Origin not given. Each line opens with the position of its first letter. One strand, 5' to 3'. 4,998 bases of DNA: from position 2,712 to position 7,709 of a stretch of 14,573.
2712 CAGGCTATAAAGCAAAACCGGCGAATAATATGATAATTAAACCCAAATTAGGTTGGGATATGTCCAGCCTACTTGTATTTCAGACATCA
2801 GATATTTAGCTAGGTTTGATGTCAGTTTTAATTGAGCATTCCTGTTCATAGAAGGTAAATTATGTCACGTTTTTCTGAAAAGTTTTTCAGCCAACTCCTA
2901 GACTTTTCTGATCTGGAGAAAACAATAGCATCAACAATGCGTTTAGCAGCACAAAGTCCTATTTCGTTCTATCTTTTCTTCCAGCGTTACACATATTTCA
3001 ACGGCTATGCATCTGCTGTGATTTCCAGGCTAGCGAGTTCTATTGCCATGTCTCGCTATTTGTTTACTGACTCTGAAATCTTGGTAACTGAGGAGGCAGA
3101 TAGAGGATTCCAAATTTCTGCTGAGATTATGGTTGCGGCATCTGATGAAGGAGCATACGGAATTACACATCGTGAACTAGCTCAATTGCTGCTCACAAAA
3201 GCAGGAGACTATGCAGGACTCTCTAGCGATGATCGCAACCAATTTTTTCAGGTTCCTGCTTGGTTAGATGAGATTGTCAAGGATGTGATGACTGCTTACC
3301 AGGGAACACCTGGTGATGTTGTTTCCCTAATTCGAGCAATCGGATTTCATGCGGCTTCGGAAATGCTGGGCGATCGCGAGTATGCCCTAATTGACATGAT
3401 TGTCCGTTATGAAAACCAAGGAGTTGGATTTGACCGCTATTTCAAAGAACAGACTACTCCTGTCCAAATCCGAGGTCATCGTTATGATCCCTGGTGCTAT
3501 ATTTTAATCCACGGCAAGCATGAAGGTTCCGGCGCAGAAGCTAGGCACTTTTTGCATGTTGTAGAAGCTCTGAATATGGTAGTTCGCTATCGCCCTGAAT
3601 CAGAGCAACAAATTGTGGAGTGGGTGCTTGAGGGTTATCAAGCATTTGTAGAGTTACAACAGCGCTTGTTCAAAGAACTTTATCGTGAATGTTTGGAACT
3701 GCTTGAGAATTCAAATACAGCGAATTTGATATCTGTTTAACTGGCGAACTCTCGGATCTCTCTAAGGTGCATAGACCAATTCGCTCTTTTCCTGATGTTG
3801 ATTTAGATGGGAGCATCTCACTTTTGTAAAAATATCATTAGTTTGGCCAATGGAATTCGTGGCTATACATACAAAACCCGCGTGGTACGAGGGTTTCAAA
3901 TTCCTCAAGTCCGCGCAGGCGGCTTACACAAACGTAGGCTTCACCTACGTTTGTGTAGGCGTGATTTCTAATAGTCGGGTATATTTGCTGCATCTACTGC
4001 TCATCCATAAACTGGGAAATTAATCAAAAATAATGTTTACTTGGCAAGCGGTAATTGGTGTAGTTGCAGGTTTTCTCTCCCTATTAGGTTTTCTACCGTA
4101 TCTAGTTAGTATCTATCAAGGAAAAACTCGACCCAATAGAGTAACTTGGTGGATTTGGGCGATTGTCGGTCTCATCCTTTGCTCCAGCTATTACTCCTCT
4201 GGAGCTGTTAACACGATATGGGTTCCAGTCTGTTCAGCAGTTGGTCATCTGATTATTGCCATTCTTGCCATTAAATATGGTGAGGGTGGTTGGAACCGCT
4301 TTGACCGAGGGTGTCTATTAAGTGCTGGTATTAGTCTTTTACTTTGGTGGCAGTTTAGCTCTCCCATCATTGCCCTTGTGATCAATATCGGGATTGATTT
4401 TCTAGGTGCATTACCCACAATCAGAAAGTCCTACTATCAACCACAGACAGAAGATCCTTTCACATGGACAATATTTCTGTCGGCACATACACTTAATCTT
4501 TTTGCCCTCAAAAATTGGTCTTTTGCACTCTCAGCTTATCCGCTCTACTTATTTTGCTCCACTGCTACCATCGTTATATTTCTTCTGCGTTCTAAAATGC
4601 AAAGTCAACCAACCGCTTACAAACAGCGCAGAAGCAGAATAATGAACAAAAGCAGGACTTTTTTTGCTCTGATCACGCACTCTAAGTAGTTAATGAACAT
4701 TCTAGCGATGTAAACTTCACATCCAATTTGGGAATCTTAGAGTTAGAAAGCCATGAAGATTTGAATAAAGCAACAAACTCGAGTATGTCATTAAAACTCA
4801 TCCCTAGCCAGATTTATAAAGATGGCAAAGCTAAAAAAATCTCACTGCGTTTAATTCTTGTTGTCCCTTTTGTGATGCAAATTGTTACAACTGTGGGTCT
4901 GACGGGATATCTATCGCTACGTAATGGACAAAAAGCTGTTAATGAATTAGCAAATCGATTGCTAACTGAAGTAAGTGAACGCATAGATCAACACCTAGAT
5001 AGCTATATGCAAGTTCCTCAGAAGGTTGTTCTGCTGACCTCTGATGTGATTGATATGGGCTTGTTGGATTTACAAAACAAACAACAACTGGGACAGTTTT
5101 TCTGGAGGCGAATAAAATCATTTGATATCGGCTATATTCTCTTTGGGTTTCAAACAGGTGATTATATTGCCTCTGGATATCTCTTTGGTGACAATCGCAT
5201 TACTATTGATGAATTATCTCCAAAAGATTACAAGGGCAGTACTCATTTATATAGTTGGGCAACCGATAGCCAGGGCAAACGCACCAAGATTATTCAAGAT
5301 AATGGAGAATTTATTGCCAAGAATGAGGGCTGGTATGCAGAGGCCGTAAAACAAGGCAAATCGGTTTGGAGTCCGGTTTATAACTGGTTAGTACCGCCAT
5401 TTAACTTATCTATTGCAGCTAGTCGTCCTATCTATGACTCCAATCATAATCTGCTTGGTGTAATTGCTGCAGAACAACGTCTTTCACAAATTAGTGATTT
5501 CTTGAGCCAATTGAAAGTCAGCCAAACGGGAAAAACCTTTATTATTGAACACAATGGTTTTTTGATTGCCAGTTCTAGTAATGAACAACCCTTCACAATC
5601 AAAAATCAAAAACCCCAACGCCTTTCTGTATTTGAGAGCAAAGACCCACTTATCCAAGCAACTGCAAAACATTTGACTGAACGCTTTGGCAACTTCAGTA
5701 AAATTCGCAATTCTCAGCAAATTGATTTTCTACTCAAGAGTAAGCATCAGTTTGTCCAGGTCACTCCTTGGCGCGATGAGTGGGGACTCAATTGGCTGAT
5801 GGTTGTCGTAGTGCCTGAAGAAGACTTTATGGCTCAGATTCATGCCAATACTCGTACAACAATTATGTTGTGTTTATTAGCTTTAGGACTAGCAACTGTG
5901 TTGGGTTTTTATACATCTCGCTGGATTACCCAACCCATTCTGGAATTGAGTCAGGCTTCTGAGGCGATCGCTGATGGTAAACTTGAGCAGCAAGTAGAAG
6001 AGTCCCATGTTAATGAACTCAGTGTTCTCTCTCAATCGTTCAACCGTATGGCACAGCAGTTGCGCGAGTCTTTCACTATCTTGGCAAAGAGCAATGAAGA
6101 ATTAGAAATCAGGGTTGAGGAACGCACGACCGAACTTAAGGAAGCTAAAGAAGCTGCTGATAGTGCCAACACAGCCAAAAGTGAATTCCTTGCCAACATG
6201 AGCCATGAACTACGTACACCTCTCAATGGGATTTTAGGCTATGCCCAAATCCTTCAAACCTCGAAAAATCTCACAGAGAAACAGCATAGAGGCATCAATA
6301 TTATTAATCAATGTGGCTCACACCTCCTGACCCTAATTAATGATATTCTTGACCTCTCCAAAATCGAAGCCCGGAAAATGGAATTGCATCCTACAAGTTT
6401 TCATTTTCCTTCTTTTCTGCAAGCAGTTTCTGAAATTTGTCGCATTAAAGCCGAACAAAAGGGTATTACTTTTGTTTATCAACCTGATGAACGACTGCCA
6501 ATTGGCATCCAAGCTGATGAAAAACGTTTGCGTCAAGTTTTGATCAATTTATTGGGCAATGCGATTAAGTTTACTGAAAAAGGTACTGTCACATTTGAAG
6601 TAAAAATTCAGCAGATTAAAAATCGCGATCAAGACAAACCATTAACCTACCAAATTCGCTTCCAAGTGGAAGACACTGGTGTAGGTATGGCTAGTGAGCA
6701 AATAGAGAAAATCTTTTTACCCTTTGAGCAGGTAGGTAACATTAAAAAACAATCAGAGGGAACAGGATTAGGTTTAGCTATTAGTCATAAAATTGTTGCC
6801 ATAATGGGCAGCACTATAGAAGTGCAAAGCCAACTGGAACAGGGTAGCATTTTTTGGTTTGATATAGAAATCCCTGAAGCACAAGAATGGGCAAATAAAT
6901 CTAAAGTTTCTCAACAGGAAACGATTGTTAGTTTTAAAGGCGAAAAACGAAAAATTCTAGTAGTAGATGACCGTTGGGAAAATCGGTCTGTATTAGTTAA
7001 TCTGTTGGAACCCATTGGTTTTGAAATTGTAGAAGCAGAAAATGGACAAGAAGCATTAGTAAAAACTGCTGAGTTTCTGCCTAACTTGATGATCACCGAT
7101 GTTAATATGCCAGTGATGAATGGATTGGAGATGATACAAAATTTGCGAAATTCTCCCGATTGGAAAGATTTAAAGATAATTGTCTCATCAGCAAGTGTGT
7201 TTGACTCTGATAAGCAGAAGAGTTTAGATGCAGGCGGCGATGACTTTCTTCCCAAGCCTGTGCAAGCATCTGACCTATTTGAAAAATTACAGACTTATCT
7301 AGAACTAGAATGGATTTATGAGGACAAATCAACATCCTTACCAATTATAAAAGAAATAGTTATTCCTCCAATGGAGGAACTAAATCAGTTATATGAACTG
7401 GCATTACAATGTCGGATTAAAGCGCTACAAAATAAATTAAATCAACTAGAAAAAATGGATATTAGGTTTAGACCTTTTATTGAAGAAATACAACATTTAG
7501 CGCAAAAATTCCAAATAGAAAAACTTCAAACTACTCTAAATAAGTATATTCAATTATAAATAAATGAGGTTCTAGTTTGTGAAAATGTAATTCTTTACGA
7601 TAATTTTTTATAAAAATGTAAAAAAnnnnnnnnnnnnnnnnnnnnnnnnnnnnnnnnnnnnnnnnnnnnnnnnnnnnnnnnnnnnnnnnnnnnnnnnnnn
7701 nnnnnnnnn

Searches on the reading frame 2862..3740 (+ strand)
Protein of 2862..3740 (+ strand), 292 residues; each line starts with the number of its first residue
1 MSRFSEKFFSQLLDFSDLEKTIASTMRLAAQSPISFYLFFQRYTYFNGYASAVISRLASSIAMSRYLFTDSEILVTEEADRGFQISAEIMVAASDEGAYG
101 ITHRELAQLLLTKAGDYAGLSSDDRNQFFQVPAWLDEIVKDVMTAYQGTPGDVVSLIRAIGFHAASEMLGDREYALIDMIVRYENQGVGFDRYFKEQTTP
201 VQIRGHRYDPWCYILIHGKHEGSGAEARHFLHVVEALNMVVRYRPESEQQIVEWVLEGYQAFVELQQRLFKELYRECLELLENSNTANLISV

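Call 3: search_protein_families(library=pfam, proteins=[window:2862-3740:+], max_evalue=0.01)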
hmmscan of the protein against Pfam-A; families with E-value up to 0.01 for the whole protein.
window:2862-3740:+ (292 aa): 1 family
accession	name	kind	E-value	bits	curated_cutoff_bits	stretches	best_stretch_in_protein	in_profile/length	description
PF21411.2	Rap1_C_Sp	-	0.00089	19.2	27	0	233-253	2-22/40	S. pombe DNA-binding protein Rap1, C-terminal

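Call 4: search_protein_families(library=ncbifam, proteins=[window:2862-3740:+], max_evalue=0.01)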
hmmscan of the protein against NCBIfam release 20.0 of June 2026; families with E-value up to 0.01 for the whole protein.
window:2862-3740:+ (292 aa): 0 families

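Call 6: search_protein_families(library=padloc, proteins=[window:2862-3740:+], max_evalue=0.01)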
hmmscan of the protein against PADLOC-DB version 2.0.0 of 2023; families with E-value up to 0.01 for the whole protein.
window:2862-3740:+ (292 aa): 0 families

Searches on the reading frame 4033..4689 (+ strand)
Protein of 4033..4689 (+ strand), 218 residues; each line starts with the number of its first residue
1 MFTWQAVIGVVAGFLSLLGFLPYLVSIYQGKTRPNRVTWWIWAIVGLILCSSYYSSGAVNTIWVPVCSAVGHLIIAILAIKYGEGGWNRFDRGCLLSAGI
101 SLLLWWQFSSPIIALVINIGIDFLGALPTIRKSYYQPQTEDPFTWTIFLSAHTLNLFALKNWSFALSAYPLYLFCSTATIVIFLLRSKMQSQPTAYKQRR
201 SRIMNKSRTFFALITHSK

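Call 3: search_protein_families(library=pfam, proteins=[window:4033-4689:+], max_evalue=0.01)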
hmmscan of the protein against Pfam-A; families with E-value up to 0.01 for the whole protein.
window:4033-4689:+ (218 aa): 0 families

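Call 4: search_protein_families(library=ncbifam, proteins=[window:4033-4689:+], max_evalue=0.01)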
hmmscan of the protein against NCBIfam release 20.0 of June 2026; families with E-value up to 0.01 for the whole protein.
window:4033-4689:+ (218 aa): 0 families

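Call 6: search_protein_families(library=padloc, proteins=[window:4033-4689:+], max_evalue=0.01)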
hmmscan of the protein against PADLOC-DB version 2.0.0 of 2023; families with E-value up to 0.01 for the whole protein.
window:4033-4689:+ (218 aa): 0 families

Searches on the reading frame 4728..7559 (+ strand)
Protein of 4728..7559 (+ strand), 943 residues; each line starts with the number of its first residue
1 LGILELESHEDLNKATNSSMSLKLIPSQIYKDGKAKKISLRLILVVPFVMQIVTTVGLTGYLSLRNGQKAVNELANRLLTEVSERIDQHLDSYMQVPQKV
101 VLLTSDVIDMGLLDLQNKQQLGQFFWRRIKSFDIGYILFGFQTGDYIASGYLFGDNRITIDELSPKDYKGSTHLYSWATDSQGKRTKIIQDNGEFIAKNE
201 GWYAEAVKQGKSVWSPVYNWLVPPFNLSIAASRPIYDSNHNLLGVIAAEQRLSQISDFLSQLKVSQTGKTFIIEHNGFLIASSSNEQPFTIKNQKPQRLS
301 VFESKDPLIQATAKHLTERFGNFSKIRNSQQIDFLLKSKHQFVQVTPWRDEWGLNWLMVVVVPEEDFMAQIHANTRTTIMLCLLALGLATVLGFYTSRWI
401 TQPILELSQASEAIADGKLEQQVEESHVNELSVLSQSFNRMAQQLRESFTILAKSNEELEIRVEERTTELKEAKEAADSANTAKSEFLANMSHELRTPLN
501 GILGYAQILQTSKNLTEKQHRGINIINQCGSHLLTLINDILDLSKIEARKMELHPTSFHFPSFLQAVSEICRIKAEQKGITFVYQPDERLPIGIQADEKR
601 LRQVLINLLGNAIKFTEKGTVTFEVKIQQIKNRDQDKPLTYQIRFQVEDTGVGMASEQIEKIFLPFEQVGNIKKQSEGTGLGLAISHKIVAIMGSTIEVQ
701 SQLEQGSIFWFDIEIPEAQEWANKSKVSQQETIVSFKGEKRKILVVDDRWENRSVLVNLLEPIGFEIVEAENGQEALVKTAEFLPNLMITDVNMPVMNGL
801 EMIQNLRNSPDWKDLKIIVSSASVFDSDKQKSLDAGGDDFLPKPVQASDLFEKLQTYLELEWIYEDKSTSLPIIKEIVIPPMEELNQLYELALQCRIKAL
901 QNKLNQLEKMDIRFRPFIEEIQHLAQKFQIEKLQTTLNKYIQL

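Call 3: search_protein_families(library=pfam, proteins=[window:4728-7559:+], max_evalue=0.01)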
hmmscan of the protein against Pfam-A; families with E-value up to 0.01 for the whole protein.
window:4728-7559:+ (943 aa): 7 families
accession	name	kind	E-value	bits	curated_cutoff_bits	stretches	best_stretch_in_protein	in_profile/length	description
PF02518.31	HATPase_c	-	1.9e-25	89.9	26.4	1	597-714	2-108/111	Histidine kinase-, DNA gyrase B-, and HSP90-like ATPase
PF00072.30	Response_reg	-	4.8e-24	85.1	30.2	1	743-854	1-110/111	Response regulator receiver domain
PF00512.31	HisKA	-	9.5e-23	80.5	26.9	1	483-548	1-65/66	His Kinase A (phospho-acceptor) domain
PF02743.24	dCache_1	-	1.6e-15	57.7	45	1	71-304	7-212/240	Cache domain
PF00672.30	HAMP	-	1.9e-13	51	25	1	396-447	2-53/53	HAMP domain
PF22673.2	MCP-like_PDC_1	-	1.2e-08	35.8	27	1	164-256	23-112/113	Methyl-accepting chemotaxis protein-like, first PDC sensor domain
PF12729.13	4HB_MCP_1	-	0.002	18.2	27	1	37-79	3-45/181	Four helix bundle sensory module for signal transduction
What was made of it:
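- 4728..7559 (+): Hybrid sensor histidine kinase (dCache_1, HAMP, HisKA, HATPase_c, REC), 943 aa. Pfam domains from call 3.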

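Call 4: search_protein_families(library=ncbifam, proteins=[window:4728-7559:+], max_evalue=0.01)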
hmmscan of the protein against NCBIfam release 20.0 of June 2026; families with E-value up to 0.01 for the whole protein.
window:4728-7559:+ (943 aa): 157 families (the best 25 are shown)
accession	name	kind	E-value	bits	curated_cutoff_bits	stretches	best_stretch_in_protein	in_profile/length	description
TIGR02956.1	TMAO_torS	equivalog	4e-110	369.4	676.5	1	381-861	336-823/967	TMAO reductase system sensor histidine kinase/response regulator TorS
NF008318.0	PRK11107.1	equivalog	1.4e-95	321.2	890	2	364-725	166-528/920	two-component sensor histidine kinase BarA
NF011874.0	PRK15347.1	equivalog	3.8e-93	313.1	852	2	323-719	242-618/921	two component system sensor kinase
NF008302.0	PRK11091.1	equivalog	1.5e-84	284.7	838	1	468-861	267-646/779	aerobic respiration two-component sensor histidine kinase ArcB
NF038297.2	hybrid_HK_HrmK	equivalog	2.6e-81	274.1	725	1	428-852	183-602/607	hybrid histidine kinase/response regulator HrmK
NF041947.1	LuxQ_Vibrio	equivalog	5.6e-80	269.3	1200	1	471-857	459-838/843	quorum-sensing autoinducer 2 sensor kinase/phosphatase LuxQ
NF008099.0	PRK10841.1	equivalog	4.5e-75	253.1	920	2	469-731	455-706/949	two-component system sensor histidine kinase RcsC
NF008543.0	PRK11466.1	equivalog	4.7e-65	220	982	1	380-861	332-801/914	TMAO reductase system sensor histidine kinase/response regulator TorS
NF045901.1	HisKinLetSLeg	equivalog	2.7e-64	217.6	1650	2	354-716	157-519/906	two-component system sensor histidine kinase LetS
NF046044.1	PnpS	equivalog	1.9e-54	185.2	400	1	481-712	167-388/390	two-component system histidine kinase PnpS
NF033092.0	HK_WalK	equivalog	3.4e-53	181.1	725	2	481-713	369-592/594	cell wall metabolism sensor histidine kinase WalK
NF047465.1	hybrid_HK_LvrA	exception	2.6e-52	177.9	1200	2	418-726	140-433/819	hybrid histidine kinase/response regulator LvrA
NF052458.1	PhdiestGepA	equivalog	1.1e-51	176.1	1200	1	35-453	3-422/840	phosphodiesterase GepA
NF041832.1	near_NosP_CTERM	subfamily_domain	1.5e-51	175.6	400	1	478-855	1-367/370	NahK/ErcS family hybrid sensor histidine kinase/response regulator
NF045911.1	TCSHisKinNblS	equivalog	3.4e-50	171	1000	2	481-715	385-620/621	two-component system sensor histidine kinase NblS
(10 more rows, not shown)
